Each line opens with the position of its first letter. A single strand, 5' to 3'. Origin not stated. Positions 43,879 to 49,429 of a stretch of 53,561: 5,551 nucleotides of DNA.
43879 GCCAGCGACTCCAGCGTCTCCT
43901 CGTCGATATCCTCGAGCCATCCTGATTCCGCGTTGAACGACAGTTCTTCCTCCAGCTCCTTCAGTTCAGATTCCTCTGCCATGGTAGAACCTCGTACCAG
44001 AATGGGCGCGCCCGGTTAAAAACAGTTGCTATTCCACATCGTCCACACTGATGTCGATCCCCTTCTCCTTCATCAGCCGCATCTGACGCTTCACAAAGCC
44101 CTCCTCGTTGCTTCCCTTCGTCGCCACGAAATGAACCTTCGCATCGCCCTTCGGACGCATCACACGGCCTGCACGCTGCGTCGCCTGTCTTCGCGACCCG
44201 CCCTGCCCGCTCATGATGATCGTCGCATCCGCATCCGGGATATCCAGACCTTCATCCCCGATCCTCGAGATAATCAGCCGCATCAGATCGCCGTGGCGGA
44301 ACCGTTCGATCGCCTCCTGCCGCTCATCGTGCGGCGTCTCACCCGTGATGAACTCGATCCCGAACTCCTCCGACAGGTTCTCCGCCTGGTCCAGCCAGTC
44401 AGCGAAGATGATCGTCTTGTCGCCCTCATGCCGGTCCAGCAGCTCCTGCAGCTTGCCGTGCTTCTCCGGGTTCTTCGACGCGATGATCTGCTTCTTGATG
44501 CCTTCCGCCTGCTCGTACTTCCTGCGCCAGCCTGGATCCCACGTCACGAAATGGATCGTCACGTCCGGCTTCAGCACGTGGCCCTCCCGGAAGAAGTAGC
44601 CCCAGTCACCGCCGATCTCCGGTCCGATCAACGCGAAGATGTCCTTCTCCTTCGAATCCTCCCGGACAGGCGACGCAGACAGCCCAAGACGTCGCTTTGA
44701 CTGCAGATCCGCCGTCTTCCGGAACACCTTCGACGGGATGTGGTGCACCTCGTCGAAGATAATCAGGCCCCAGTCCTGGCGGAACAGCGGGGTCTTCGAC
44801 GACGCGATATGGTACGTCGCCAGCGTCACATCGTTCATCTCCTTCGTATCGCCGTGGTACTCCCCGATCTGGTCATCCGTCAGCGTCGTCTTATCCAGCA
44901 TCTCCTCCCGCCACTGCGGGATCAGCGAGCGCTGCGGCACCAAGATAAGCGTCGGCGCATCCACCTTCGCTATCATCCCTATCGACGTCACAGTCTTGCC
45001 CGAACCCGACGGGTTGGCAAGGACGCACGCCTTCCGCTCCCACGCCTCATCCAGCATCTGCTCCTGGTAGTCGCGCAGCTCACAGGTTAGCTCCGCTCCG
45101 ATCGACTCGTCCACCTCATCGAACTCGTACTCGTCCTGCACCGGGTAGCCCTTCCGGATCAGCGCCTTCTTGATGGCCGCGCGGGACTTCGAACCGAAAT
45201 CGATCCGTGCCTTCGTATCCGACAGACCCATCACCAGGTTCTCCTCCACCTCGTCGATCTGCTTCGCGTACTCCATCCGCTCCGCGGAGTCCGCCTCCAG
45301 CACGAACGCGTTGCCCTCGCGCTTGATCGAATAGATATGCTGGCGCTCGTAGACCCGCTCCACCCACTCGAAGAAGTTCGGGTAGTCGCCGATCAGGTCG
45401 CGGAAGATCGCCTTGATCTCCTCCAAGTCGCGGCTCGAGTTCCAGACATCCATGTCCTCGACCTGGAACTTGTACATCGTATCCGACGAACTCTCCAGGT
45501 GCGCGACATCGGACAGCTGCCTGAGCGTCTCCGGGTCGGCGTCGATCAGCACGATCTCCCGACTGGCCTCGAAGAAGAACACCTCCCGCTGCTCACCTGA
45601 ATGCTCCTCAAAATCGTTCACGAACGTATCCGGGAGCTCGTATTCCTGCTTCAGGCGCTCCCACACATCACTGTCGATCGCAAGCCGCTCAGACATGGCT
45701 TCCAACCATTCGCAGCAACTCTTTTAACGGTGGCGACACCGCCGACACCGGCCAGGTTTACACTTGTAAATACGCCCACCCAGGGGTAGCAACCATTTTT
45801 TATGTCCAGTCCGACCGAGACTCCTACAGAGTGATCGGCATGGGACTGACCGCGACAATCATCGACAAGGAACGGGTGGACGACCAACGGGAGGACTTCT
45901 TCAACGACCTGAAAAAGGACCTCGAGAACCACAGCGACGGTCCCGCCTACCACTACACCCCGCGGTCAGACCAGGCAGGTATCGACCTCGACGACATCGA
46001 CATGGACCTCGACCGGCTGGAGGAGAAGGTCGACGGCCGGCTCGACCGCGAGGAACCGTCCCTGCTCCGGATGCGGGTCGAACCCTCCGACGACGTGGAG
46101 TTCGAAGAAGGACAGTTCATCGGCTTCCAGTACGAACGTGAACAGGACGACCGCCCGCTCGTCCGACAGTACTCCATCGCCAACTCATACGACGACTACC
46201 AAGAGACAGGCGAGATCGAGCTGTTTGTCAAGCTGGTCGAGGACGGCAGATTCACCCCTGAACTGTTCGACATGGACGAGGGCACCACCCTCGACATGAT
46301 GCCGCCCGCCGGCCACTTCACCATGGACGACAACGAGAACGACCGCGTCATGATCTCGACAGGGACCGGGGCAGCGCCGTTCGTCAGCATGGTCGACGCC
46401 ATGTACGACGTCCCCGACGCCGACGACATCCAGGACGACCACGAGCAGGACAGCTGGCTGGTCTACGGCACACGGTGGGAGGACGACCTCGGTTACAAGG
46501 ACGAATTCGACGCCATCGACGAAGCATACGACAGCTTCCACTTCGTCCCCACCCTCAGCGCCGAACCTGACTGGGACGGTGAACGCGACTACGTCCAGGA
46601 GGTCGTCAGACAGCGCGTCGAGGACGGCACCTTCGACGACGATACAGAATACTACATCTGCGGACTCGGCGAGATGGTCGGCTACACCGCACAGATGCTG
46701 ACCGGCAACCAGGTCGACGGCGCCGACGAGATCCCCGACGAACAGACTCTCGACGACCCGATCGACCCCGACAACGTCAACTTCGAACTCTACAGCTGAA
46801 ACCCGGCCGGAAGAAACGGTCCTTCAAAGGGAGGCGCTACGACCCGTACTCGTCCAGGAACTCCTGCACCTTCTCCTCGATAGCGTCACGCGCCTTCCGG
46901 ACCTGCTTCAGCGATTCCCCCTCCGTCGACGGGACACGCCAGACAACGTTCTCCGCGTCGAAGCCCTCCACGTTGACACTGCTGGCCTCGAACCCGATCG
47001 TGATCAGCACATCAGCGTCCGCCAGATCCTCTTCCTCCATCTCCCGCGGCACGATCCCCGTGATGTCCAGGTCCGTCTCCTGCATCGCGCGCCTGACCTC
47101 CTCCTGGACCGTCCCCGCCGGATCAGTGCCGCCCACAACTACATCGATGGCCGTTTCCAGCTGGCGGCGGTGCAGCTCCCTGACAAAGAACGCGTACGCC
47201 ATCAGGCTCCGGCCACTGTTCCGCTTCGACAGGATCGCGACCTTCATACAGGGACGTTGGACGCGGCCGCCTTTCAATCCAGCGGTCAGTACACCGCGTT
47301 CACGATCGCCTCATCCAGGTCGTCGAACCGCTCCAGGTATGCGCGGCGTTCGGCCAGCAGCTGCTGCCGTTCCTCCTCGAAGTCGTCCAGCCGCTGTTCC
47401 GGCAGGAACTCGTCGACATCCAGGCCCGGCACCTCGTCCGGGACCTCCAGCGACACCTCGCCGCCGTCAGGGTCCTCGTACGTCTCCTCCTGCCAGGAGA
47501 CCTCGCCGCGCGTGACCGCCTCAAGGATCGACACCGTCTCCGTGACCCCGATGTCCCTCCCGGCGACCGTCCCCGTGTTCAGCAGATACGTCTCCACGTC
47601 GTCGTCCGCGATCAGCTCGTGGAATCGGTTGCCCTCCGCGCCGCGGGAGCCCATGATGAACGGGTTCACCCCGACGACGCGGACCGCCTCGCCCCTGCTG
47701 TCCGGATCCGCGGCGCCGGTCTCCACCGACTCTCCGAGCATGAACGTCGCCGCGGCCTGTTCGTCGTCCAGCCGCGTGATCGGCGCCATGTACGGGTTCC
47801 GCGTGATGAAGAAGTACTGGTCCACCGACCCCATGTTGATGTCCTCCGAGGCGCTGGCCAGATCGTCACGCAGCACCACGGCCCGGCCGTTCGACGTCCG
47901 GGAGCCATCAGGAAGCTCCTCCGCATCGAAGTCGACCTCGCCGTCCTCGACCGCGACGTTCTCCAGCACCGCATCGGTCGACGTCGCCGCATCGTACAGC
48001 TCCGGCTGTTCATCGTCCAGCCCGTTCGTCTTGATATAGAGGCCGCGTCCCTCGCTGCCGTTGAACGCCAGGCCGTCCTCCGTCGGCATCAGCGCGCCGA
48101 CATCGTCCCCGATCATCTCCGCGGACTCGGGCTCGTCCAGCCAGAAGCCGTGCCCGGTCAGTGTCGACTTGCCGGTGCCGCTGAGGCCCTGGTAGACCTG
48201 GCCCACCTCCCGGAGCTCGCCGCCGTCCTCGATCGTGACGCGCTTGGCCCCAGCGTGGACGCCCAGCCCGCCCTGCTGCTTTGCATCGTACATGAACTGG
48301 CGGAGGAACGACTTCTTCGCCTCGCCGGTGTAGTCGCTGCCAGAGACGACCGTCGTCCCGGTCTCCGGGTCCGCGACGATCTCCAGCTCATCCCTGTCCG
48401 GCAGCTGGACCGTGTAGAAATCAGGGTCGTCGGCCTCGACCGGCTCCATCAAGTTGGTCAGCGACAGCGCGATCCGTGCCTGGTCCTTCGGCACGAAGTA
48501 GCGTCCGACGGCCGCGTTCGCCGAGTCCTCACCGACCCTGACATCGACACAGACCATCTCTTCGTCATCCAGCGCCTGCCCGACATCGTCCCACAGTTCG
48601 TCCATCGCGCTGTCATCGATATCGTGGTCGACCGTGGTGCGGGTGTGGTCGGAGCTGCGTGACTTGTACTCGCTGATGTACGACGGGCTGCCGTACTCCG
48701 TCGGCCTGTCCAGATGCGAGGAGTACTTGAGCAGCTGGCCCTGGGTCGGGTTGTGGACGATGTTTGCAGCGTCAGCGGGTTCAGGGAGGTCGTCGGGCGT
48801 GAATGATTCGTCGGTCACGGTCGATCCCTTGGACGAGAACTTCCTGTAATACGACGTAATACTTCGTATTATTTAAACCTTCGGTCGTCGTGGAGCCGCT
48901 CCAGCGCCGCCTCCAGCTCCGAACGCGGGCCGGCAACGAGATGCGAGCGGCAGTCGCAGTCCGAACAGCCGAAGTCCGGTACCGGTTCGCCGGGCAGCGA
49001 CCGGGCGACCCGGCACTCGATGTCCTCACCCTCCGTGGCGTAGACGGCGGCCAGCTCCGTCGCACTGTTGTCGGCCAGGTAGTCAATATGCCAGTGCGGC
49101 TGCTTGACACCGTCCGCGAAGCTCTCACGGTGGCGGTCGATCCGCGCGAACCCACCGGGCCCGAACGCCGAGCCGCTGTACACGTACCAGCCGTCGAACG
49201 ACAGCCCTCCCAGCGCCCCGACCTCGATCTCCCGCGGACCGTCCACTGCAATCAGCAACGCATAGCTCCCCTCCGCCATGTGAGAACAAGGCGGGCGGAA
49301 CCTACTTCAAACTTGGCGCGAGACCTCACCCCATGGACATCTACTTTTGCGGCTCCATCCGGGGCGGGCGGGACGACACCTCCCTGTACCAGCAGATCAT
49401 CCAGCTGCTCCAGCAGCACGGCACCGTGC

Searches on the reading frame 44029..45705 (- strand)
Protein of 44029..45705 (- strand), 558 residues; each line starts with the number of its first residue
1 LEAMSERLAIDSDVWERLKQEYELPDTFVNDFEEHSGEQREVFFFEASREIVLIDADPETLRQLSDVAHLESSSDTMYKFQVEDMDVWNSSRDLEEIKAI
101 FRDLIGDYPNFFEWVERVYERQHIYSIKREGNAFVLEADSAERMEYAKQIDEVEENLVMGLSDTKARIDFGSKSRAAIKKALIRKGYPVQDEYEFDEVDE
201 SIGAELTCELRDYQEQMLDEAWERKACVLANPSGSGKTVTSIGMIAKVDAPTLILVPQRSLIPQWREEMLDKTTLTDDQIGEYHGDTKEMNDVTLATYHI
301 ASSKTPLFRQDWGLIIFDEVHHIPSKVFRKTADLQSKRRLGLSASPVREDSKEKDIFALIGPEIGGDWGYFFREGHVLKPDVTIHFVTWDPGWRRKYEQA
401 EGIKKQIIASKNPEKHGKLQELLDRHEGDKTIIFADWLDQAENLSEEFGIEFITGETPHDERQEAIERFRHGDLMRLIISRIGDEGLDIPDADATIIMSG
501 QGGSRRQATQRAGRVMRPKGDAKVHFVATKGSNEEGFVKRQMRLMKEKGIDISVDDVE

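Call 41: search_protein_families(library=pfam, max_evalue=0.00001, proteins=[window:44029-45705:-])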
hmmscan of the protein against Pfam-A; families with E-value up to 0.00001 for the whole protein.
window:44029-45705:- (558 aa): 5 families
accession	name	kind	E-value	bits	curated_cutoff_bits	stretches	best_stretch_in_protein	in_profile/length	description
PF16203.11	ERCC3_RAD25_C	-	3.7e-27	95.6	27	1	392-523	22-156/248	ERCC3/RAD25/XPB C-terminal helicase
PF04851.21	ResIII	-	4.4e-22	79.2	22.5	1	208-347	2-163/164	Type III restriction enzyme, res subunit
PF00271.37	Helicase_C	-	2.6e-19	69.9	23.5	1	415-518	2-109/110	Helicase conserved C-terminal domain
PF00176.29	SNF2-rel_dom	-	5.6e-12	45.8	24.9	1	223-360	16-178/290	SNF2-related domain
PF00270.35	DEAD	-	7.1e-10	39.3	26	1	212-347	2-161/167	DEAD/DEAH box helicase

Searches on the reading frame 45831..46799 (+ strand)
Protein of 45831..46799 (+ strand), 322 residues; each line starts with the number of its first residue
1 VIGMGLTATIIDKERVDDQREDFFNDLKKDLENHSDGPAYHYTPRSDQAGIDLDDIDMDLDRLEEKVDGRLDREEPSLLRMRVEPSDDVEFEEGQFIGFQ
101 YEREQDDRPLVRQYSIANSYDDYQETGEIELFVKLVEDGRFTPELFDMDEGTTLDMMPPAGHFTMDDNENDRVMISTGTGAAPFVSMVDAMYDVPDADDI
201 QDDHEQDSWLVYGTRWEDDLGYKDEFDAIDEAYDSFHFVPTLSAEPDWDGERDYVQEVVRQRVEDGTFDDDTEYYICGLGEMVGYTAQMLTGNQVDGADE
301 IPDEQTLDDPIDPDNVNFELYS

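Call 41: search_protein_families(library=pfam, max_evalue=0.00001, proteins=[window:45831-46799:+])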
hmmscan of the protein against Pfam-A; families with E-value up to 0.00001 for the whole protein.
window:45831-46799:+ (322 aa): 2 families
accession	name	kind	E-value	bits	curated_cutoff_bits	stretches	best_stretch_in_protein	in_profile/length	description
PF00175.26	NAD_binding_1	-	2.1e-20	73.8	22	1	174-286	1-107/109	Oxidoreductase NAD-binding domain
PF00970.30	FAD_binding_6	-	6.2e-10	39.7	21.1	1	79-164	17-98/99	Oxidoreductase FAD-binding domain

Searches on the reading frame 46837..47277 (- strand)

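Call 41: search_protein_families(library=pfam, max_evalue=0.00001, proteins=[window:46837-47277:-])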
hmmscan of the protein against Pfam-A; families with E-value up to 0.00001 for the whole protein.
window:46837-47277:- (146 aa): 1 family
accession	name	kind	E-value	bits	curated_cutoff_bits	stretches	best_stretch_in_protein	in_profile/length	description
PF01451.26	LMWPc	-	6.9e-15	55.9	23.2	1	13-141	1-144/144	Low molecular weight phosphotyrosine protein phosphatase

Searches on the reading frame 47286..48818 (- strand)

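Call 41: search_protein_families(library=pfam, max_evalue=0.00001, proteins=[window:47286-48818:-])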
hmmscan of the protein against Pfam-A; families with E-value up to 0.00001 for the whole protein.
window:47286-48818:- (510 aa): 1 family
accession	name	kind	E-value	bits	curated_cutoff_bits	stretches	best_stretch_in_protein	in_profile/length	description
PF01293.25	PEPCK_ATP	-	4.7e-48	164.5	26.5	1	61-467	60-463/465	Phosphoenolpyruvate carboxykinase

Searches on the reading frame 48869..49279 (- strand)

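Call 41: search_protein_families(library=pfam, max_evalue=0.00001, proteins=[window:48869-49279:-])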
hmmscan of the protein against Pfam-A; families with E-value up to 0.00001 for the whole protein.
window:48869-49279:- (136 aa): 1 family
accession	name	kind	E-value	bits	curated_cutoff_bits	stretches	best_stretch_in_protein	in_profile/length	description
PF01986.22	DUF123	-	8.5e-31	106.7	25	1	29-115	5-94/95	Domain of unknown function DUF123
